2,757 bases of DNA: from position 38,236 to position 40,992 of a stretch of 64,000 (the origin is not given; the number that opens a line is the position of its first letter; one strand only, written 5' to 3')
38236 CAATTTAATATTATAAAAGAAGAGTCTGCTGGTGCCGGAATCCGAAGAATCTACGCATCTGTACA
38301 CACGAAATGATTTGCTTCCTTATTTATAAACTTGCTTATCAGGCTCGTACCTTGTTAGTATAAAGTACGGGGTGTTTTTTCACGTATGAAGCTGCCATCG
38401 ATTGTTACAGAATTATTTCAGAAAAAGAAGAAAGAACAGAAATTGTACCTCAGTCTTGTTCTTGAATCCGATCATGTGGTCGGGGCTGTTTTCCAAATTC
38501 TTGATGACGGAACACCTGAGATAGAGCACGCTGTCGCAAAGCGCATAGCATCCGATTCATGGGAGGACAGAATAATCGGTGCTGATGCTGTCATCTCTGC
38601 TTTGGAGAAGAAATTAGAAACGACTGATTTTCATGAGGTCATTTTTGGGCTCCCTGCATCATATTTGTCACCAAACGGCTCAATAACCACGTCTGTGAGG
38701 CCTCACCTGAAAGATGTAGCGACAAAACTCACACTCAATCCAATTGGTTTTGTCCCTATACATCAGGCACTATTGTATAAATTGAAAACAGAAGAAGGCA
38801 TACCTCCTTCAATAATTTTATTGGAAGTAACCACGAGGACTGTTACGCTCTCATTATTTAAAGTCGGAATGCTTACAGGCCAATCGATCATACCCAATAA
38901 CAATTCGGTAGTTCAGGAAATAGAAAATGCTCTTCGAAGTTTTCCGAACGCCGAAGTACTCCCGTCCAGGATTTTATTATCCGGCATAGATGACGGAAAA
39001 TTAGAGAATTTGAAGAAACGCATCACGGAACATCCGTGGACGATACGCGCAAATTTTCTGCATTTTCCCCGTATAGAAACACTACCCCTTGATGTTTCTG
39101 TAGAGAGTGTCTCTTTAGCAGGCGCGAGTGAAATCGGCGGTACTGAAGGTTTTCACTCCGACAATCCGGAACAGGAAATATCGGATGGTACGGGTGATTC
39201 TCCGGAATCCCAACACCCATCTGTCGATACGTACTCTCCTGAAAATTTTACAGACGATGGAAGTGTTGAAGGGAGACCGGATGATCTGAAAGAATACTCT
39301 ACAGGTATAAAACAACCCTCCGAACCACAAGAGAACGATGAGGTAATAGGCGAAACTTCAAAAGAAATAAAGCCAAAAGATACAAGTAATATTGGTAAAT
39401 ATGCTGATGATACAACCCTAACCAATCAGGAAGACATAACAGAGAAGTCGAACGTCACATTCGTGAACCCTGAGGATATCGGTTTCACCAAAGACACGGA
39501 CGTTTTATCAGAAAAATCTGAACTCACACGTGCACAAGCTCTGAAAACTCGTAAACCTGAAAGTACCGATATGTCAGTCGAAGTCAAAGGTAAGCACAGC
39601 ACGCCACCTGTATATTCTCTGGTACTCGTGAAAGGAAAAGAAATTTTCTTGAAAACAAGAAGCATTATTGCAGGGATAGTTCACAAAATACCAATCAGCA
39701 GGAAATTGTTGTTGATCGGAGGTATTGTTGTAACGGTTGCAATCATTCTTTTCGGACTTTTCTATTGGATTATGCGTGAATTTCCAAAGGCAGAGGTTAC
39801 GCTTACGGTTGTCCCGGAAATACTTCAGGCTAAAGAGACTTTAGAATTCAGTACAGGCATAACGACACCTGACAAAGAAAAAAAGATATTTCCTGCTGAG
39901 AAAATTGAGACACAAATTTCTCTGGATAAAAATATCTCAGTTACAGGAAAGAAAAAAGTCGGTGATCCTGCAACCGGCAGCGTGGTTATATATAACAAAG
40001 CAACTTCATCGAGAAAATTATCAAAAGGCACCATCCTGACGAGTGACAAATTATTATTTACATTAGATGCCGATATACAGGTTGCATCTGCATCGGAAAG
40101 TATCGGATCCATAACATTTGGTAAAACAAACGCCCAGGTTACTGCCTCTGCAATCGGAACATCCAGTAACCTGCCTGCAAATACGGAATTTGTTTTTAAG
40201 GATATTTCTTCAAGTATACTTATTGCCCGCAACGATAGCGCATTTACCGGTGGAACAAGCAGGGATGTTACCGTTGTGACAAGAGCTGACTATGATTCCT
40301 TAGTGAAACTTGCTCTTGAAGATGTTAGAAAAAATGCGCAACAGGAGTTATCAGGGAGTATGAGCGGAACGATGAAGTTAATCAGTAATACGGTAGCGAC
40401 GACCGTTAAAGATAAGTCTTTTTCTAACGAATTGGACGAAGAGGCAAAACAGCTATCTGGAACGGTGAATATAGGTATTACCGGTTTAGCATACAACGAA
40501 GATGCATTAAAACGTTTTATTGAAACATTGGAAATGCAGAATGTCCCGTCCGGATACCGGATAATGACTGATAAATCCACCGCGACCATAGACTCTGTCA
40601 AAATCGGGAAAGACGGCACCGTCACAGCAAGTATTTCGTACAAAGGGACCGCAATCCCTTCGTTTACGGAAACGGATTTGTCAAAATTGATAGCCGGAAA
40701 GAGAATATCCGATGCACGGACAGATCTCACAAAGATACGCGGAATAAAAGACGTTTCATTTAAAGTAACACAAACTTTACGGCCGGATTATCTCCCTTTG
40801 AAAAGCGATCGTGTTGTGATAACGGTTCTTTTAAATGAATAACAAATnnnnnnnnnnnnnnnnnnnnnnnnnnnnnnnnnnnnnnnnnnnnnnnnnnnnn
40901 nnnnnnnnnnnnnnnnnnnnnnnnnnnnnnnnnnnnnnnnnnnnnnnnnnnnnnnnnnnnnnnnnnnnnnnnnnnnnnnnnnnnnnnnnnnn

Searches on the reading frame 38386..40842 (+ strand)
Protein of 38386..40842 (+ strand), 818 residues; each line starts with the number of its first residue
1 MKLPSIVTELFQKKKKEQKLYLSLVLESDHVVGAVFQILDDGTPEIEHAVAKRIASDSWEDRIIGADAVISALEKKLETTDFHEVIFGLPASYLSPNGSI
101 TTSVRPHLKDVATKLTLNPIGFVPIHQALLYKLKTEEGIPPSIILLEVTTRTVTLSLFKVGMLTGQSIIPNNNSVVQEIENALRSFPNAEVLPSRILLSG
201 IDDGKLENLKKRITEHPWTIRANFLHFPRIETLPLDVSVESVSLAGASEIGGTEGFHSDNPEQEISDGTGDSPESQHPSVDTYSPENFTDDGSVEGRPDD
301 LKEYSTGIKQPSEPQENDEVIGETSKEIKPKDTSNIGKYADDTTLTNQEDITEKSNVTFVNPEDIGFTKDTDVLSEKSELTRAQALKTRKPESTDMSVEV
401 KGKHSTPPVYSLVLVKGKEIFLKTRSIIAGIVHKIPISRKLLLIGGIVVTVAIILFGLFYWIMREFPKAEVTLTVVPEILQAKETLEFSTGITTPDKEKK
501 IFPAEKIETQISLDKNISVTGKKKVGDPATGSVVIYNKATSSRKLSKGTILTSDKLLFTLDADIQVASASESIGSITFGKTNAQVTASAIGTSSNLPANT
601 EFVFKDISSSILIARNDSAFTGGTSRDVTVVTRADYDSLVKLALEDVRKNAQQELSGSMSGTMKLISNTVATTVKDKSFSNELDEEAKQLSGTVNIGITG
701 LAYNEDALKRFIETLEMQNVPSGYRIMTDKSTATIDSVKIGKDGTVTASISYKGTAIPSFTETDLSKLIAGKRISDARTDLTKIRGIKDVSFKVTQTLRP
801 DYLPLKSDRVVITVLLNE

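Call 27: search_protein_families(library=pfam, proteins=[window:38386-40842:+], max_evalue=0.001)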
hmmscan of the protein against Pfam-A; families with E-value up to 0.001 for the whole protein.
window:38386-40842:+ (818 aa): 1 family
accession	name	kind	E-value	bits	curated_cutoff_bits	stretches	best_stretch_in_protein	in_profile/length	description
PF04865.19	Baseplate_J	-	2.6e-05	24.1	21.1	1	523-624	17-110/255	Baseplate J-like protein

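Call 39: search_protein_families(library=phrogs, proteins=[window:38386-40842:+], max_evalue=0.01)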
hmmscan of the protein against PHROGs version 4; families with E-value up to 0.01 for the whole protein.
window:38386-40842:+ (818 aa): 0 families
